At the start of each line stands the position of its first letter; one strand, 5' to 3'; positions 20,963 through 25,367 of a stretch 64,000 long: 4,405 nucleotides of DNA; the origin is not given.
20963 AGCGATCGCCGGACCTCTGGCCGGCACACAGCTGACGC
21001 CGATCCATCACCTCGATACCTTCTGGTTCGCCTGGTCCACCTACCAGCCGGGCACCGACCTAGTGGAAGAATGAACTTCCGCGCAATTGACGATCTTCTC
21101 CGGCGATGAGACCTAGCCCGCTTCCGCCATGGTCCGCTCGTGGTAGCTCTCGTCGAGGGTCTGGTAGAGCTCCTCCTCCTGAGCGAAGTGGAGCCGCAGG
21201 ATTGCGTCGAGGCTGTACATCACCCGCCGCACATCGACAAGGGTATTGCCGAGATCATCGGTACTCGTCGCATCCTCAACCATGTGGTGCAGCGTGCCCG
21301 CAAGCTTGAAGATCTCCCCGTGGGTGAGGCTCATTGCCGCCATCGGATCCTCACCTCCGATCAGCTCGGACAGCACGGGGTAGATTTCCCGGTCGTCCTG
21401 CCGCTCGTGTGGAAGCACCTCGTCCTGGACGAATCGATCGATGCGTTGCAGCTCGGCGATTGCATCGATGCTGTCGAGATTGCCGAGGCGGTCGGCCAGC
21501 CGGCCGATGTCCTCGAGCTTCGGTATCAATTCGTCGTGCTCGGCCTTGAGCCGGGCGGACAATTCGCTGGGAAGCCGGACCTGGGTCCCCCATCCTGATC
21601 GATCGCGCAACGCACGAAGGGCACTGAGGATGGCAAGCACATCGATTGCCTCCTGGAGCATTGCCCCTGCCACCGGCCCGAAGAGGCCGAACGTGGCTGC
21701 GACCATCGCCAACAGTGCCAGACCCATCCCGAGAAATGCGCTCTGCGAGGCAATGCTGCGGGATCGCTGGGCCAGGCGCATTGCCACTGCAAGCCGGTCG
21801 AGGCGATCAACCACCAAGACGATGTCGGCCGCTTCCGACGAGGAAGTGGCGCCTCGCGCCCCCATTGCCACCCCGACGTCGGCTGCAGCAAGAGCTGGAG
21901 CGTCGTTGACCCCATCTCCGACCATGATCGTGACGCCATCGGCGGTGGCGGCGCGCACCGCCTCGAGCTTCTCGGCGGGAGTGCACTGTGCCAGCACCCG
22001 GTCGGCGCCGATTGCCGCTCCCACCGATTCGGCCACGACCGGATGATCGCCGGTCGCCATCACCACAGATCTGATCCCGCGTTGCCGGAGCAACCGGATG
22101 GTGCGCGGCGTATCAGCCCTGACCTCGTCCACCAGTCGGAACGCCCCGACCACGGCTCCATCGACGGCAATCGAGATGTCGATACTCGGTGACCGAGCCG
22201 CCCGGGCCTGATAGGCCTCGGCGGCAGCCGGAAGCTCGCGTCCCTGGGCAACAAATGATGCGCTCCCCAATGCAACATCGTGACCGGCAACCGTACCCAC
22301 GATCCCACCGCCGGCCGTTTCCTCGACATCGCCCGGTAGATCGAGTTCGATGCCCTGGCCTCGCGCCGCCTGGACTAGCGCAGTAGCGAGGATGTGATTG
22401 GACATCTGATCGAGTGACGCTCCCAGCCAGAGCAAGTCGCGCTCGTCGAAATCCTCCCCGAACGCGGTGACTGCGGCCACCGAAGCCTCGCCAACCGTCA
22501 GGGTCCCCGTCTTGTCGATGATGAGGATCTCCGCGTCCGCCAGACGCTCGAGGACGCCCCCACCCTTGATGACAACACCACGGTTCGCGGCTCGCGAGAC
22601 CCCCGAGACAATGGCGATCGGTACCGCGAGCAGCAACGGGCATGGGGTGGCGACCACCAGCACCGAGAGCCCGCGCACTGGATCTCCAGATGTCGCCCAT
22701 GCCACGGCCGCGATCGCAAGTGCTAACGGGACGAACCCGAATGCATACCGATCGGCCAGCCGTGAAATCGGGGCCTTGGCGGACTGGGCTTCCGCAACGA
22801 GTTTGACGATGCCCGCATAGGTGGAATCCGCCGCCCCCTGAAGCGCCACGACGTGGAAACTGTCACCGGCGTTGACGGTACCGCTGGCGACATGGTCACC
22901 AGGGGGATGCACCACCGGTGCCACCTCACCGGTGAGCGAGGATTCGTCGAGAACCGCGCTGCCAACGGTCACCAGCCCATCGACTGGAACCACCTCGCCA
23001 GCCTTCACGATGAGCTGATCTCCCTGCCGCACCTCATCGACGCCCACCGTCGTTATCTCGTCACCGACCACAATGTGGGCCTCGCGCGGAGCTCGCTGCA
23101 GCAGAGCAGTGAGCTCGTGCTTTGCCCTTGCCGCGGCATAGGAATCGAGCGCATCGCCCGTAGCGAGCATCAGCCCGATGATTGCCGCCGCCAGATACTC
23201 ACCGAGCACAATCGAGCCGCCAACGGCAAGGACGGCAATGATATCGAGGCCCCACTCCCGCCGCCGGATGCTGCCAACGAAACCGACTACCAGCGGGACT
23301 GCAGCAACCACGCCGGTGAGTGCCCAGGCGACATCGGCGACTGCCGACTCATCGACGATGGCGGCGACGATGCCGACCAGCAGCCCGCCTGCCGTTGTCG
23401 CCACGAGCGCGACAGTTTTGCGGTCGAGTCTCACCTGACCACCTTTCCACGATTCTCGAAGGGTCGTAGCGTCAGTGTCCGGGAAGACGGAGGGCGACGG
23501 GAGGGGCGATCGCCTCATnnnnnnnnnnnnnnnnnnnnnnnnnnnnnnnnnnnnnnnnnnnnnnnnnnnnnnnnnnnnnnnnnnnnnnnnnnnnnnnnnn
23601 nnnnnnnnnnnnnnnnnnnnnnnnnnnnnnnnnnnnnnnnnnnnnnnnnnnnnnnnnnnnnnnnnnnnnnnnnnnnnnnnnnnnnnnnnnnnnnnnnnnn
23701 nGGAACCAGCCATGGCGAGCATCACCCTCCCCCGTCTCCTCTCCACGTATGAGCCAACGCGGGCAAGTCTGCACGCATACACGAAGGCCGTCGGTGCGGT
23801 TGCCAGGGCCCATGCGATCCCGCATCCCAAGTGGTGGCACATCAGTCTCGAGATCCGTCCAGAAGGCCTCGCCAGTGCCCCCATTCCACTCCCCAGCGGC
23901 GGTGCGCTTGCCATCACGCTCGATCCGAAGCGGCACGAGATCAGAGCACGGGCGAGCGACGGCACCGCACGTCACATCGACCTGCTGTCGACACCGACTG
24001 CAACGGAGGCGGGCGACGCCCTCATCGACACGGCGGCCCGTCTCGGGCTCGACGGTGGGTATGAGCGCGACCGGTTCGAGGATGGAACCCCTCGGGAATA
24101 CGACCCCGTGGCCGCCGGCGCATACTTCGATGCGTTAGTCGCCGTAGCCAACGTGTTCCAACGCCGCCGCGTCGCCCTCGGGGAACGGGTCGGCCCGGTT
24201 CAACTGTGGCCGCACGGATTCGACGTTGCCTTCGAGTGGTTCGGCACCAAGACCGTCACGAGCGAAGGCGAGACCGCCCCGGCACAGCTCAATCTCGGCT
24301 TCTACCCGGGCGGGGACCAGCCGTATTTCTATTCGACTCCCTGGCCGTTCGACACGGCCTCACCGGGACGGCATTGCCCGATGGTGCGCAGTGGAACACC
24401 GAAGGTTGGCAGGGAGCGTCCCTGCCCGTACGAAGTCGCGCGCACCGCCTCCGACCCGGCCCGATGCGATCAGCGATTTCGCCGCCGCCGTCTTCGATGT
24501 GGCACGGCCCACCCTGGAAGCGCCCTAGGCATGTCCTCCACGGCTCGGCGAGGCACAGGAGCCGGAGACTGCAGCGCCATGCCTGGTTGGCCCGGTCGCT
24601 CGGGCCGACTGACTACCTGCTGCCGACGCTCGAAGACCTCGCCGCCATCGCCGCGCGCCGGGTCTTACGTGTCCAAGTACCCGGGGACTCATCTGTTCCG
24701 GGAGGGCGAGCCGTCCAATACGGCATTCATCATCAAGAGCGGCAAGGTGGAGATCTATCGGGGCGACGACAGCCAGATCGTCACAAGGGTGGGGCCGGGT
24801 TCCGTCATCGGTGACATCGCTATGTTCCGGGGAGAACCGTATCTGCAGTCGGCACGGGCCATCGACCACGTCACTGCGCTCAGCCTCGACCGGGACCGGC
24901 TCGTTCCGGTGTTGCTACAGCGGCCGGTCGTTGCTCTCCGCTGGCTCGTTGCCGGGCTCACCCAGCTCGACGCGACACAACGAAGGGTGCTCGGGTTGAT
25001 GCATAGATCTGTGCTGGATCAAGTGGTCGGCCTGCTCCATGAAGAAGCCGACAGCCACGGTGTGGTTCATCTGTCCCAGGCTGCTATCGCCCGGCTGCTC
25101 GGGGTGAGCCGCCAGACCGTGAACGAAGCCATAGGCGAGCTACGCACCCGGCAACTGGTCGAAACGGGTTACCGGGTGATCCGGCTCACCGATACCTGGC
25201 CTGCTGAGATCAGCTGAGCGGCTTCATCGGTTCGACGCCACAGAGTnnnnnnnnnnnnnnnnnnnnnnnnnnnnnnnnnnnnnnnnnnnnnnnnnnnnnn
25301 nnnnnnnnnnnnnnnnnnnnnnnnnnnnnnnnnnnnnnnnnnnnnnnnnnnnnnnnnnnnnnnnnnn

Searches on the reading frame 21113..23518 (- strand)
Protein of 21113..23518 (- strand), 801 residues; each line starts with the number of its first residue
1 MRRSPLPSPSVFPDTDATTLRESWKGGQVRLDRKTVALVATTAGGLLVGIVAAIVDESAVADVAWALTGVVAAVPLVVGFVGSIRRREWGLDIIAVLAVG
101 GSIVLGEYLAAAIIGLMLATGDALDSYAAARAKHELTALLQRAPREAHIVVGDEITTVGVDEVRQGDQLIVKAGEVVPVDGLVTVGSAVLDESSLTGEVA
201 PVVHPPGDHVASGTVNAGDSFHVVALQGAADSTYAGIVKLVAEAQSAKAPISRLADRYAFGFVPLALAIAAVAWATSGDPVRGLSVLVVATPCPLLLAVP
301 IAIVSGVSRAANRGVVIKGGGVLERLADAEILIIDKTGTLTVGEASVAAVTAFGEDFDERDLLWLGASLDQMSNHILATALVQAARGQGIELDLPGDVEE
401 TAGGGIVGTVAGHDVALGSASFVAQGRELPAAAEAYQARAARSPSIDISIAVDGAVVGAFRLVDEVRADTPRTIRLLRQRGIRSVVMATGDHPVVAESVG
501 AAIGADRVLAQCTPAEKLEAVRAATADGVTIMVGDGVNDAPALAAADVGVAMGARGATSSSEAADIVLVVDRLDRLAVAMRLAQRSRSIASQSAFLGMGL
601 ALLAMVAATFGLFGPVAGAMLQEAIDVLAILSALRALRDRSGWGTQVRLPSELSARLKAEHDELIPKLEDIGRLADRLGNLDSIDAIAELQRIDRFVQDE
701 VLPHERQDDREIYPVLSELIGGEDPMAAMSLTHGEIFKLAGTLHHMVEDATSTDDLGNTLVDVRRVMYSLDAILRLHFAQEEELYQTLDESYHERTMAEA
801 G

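Call 76: search_protein_families(library=pfam, proteins=[window:21113-23518:-], max_evalue=0.00001)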
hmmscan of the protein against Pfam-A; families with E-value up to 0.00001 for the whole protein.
window:21113-23518:- (801 aa): 3 families
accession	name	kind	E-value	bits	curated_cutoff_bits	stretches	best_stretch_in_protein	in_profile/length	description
PF00122.25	E1-E2_ATPase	-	3.7e-42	144.3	28.1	1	143-313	3-181/181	E1-E2 ATPase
PF00702.32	Hydrolase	-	4.1e-22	79.9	26.4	1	331-547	3-191/191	haloacid dehalogenase-like hydrolase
PF01814.28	Hemerythrin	-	5.4e-08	33.8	25.3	1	655-786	4-124/127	Hemerythrin HHE cation binding domain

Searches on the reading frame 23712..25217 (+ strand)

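Call 76: search_protein_families(library=pfam, proteins=[window:23712-25217:+], max_evalue=0.00001)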
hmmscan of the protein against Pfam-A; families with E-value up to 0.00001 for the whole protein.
window:23712-25217:+ (501 aa): 3 families
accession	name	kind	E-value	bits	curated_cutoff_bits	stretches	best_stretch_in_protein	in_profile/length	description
PF19459.4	DUF5996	-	1.1e-23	84.3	25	1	11-253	7-272/296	Family of unknown function (DUF5996)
PF00027.35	cNMP_binding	-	1.6e-18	66.9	27.5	1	324-401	6-86/89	Cyclic nucleotide-binding domain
PF13545.12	HTH_Crp_2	-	1.5e-09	38.1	27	1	442-494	7-63/70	Crp-like helix-turn-helix domain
